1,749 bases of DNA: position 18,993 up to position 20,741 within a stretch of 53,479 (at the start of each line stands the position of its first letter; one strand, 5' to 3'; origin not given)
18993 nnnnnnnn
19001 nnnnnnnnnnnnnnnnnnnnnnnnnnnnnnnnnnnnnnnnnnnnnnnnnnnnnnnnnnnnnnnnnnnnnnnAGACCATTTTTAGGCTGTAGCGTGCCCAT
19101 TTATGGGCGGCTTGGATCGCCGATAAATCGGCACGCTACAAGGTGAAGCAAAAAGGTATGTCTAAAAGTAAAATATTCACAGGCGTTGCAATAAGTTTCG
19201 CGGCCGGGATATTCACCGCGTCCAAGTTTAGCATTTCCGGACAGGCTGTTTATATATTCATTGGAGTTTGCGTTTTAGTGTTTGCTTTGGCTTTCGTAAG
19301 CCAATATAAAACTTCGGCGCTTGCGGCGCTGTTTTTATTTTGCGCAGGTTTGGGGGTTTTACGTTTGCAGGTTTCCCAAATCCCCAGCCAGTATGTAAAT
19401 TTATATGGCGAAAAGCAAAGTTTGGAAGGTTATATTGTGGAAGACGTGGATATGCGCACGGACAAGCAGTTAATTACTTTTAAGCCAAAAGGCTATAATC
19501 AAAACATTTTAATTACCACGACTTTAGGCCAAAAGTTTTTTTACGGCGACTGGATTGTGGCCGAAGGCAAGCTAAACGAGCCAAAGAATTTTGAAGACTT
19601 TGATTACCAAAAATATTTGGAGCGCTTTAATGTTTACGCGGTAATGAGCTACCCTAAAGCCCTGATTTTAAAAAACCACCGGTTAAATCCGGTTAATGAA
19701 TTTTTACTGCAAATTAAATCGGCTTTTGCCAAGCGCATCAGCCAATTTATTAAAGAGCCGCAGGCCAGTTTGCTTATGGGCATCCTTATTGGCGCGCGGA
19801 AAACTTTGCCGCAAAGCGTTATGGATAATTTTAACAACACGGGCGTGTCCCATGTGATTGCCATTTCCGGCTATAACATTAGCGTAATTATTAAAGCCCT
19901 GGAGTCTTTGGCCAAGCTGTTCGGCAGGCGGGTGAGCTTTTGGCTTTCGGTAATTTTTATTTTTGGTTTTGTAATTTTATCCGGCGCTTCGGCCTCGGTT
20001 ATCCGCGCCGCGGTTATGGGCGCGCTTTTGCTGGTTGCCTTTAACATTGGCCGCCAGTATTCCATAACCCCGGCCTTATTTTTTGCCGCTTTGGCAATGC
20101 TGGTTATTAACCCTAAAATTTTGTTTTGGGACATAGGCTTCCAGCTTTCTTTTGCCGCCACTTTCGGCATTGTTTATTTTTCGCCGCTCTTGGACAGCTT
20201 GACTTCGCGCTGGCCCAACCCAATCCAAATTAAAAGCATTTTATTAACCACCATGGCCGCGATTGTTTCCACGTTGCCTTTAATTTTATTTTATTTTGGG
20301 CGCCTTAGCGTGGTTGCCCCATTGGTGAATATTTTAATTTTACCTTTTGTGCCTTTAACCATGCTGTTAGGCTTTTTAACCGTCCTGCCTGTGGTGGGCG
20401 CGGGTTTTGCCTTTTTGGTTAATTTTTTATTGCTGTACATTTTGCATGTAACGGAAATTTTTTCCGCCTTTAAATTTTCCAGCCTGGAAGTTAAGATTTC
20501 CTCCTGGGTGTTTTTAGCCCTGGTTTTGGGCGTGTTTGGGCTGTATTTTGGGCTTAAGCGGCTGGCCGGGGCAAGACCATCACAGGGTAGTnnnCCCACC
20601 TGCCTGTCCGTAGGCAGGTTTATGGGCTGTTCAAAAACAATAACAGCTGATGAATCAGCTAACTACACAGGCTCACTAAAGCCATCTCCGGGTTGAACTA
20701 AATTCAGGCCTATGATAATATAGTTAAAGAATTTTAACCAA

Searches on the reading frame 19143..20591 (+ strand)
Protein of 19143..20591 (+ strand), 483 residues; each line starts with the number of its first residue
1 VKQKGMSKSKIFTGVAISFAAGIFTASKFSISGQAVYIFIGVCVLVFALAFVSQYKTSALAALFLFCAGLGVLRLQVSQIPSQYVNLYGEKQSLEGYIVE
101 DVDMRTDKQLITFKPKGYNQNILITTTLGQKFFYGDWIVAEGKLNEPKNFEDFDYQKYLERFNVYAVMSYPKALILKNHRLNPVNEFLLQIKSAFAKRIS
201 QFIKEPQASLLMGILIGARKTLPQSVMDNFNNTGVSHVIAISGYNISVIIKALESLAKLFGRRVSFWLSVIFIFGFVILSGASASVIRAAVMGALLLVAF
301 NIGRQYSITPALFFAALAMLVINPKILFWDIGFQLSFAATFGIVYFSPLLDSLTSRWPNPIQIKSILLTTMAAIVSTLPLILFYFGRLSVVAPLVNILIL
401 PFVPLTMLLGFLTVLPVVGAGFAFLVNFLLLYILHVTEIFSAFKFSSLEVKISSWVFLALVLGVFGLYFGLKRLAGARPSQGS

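Call 43: search_protein_families(library=pfam, proteins=[window:19143-20591:+], max_evalue=0.00001)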
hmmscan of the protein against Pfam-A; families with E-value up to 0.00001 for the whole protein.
window:19143-20591:+ (483 aa): 2 families
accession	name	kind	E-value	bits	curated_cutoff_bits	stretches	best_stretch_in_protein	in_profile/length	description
PF03772.21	Competence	-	2.2e-50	172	23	1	215-469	2-265/270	Competence protein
PF13567.11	DUF4131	-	4.3e-14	53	31.6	1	32-172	4-161/165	Domain of unknown function (DUF4131)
